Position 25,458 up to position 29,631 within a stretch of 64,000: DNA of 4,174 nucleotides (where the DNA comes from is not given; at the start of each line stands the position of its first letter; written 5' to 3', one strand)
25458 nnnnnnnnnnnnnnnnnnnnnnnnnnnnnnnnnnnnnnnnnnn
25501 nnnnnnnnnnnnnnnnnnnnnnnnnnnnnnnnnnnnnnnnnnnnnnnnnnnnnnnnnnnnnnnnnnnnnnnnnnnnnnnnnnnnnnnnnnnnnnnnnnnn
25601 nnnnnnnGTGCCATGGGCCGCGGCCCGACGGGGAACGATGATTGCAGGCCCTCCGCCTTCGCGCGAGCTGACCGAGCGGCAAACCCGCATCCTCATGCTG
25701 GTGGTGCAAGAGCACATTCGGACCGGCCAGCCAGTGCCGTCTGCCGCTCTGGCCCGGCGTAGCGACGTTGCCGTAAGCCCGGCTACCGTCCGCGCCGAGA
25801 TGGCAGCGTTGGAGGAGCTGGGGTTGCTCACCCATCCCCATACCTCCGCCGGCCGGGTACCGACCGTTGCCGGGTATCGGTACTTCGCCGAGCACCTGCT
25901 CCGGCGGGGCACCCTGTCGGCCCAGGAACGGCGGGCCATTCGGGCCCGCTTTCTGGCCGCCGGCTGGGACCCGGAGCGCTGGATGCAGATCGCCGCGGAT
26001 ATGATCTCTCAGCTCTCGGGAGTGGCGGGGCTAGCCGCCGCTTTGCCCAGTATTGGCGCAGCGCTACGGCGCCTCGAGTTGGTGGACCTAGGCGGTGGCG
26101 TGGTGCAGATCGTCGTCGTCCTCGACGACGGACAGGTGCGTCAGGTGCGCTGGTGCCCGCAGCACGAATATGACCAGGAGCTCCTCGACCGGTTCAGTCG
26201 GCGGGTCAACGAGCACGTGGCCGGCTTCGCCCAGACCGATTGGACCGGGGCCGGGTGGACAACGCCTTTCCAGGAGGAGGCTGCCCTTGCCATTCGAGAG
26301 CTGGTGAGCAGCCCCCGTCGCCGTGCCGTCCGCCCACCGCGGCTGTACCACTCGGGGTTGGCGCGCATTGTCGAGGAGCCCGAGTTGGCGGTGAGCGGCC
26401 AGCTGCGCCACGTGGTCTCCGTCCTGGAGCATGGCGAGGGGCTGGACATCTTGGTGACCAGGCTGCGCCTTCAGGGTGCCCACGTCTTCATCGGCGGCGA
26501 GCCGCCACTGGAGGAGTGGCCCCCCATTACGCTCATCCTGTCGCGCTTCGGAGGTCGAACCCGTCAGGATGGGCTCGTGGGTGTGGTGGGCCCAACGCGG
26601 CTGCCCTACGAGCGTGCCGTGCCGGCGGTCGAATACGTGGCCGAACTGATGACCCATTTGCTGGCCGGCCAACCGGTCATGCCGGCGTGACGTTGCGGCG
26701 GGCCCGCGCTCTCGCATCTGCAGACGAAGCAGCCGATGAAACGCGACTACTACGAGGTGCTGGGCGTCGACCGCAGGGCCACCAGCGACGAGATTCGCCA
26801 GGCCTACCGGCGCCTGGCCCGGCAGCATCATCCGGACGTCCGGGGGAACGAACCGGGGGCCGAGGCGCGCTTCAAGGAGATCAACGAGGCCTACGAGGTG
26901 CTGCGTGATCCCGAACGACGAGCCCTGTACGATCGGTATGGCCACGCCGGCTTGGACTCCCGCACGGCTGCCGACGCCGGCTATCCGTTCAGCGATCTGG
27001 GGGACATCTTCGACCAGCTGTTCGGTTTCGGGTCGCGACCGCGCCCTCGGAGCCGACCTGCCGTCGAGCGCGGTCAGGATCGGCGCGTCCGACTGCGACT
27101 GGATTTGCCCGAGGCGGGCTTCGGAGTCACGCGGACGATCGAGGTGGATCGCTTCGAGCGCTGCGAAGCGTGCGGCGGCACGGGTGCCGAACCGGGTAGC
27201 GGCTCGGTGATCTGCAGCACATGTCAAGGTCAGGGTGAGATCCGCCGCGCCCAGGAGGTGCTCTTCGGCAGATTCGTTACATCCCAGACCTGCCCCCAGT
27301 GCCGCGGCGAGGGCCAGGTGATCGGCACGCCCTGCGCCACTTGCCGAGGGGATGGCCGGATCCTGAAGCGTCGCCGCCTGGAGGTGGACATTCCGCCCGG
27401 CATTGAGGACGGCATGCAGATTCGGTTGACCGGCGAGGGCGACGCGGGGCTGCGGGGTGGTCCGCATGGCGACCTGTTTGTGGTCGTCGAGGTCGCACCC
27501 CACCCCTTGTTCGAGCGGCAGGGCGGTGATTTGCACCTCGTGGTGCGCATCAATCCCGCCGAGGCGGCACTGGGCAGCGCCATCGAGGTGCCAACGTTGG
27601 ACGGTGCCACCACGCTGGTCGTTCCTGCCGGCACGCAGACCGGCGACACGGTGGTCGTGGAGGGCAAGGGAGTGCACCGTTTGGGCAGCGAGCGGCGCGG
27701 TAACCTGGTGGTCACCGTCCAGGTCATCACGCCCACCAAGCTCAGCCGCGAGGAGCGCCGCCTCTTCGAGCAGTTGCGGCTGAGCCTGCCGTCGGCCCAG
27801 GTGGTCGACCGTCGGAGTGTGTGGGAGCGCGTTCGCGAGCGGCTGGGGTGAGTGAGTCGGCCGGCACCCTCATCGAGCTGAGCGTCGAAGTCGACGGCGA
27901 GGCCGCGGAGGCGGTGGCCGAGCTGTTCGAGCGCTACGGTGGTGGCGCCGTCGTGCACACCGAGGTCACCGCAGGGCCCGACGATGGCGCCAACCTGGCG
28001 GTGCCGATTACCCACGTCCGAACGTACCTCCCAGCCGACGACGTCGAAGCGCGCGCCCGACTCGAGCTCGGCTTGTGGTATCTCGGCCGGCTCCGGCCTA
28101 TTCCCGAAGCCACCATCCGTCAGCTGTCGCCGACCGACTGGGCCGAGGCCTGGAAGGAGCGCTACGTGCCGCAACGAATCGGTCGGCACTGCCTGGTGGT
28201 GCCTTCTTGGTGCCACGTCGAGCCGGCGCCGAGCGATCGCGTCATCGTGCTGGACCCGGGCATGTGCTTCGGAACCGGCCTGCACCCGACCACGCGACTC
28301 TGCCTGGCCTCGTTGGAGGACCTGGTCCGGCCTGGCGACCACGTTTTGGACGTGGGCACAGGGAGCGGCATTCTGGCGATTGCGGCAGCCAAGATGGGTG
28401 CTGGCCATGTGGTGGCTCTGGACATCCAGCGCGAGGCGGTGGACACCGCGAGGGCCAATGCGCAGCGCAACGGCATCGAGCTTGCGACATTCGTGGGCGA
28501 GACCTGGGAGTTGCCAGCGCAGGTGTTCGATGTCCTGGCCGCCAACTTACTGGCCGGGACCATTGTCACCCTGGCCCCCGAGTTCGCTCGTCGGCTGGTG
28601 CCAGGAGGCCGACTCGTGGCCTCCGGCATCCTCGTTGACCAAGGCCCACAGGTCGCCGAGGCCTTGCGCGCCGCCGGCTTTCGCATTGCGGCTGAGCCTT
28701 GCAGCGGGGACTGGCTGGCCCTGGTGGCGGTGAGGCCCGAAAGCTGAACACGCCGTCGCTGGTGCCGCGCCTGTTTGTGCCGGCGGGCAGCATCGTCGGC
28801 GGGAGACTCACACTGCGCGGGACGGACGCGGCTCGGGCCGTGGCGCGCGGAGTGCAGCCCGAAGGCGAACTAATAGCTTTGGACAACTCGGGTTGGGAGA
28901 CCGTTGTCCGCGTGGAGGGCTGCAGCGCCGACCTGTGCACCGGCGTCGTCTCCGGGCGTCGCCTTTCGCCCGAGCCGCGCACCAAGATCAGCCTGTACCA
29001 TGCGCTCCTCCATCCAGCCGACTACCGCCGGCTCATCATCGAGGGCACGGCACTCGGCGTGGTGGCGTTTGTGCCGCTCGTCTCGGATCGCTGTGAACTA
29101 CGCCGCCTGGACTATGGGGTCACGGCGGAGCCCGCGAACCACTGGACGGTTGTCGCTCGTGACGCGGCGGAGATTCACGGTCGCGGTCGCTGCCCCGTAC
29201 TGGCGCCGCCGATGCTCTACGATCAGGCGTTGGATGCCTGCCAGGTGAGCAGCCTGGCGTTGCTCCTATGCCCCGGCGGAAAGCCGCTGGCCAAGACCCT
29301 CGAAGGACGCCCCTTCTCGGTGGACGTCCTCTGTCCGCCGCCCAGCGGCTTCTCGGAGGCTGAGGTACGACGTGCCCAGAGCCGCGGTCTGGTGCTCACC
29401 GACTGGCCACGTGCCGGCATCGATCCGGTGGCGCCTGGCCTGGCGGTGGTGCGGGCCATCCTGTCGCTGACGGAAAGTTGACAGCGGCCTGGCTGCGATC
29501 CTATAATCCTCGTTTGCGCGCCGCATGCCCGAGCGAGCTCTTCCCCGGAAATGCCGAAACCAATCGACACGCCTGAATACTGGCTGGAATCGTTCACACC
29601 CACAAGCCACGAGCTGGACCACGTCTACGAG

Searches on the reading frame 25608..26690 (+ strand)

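Call 6: search_protein_families(library=pfam, proteins=[window:25608-26690:+], max_evalue=0.001)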
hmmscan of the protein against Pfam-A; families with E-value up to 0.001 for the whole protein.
window:25608-26690:+ (360 aa): 2 families
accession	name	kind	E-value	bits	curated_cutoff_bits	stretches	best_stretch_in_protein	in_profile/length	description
PF01628.27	HrcA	-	1.2e-29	104.3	22.2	1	123-338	1-215/215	HrcA protein C terminal domain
PF01726.22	LexA_DNA_bind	-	0.0006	20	23.7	0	19-75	2-57/65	LexA DNA binding domain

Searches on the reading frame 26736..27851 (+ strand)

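Call 6: search_protein_families(library=pfam, proteins=[window:26736-27851:+], max_evalue=0.001)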
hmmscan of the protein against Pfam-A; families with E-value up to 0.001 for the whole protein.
window:26736-27851:+ (371 aa): 5 families
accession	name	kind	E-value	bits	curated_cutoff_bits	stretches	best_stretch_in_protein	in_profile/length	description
PF01556.23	DnaJ_C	-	2.3e-45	154.8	26.6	1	117-333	2-152/152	DnaJ C terminal domain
PF00226.36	DnaJ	-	5.9e-27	94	27.8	1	4-66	1-63/63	DnaJ domain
PF00684.25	DnaJ_CXXCXGXG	-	9e-16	58.3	32.7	1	143-207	1-65/65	DnaJ central domain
PF25436.1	BSD2_CRD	-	0.00067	20.2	27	0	143-207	5-58/69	BSD2 cysteine rich domain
PF15777.11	Anti-TRAP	-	0.00098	19.5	32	0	141-173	11-46/59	Tryptophan RNA-binding attenuator protein inhibitory protein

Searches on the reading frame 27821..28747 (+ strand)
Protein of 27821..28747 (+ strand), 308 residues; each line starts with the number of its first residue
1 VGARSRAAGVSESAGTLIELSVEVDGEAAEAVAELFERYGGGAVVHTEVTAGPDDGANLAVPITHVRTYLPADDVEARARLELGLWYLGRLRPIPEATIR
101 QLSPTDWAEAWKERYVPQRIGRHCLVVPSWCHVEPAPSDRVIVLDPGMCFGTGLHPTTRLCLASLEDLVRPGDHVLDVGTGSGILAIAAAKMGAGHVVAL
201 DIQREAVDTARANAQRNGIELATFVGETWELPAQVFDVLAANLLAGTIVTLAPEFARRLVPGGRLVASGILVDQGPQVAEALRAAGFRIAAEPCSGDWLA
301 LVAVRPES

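Call 6: search_protein_families(library=pfam, proteins=[window:27821-28747:+], max_evalue=0.001)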
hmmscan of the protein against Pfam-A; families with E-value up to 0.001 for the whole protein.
window:27821-28747:+ (308 aa): 10 families
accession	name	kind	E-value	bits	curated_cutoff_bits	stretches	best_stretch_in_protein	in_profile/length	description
PF06325.19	PrmA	-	4.1e-71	240.3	22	1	18-305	3-295/296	Ribosomal protein L11 methyltransferase (PrmA)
PF13649.12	Methyltransf_25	-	3.1e-12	47.5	27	1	175-263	1-97/97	Methyltransferase domain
PF13847.12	Methyltransf_31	-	3.3e-12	46.7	27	1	171-266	3-108/145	Methyltransferase domain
PF08241.18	Methyltransf_11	-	6.2e-10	40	21.2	1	176-266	1-94/95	Methyltransferase domain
PF05175.20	MTS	-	9.4e-10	38.8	23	1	145-228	7-90/170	Methyltransferase small domain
PF01135.25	PCMT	-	2.6e-06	27.8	20.3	1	161-226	65-131/210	Protein-L-isoaspartate(D-aspartate) O-methyltransferase (PCMT)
PF13489.12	Methyltransf_23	-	8.6e-06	26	27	1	170-274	21-123/164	Methyltransferase domain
PF12847.13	Methyltransf_18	-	1.6e-05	25.4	27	1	162-220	5-64/151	Methyltransferase domain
PF03602.21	Cons_hypoth95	-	8.2e-05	22.8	24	1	172-224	42-96/182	Conserved hypothetical protein 95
PF08242.18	Methyltransf_12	-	9.1e-05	23.6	30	1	176-265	1-98/98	Methyltransferase domain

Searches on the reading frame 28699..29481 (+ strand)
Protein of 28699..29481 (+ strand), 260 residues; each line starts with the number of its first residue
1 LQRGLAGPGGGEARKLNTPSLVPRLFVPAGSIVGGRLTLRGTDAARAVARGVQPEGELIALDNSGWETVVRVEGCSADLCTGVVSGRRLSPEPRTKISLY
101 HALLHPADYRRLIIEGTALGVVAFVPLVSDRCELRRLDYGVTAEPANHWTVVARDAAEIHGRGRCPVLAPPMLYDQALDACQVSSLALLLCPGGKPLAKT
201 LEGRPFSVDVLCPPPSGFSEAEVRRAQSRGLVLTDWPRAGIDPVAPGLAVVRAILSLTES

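Call 7: search_protein_families(library=pfam, proteins=[window:28699-29481:+], max_evalue=0.001)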
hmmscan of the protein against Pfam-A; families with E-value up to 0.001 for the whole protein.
window:28699-29481:+ (260 aa): 1 family
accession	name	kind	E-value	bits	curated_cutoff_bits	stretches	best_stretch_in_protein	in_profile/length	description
PF04452.19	Methyltrans_RNA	-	1.3e-11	44.8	23.9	1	93-231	3-141/165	RNA methyltransferase domain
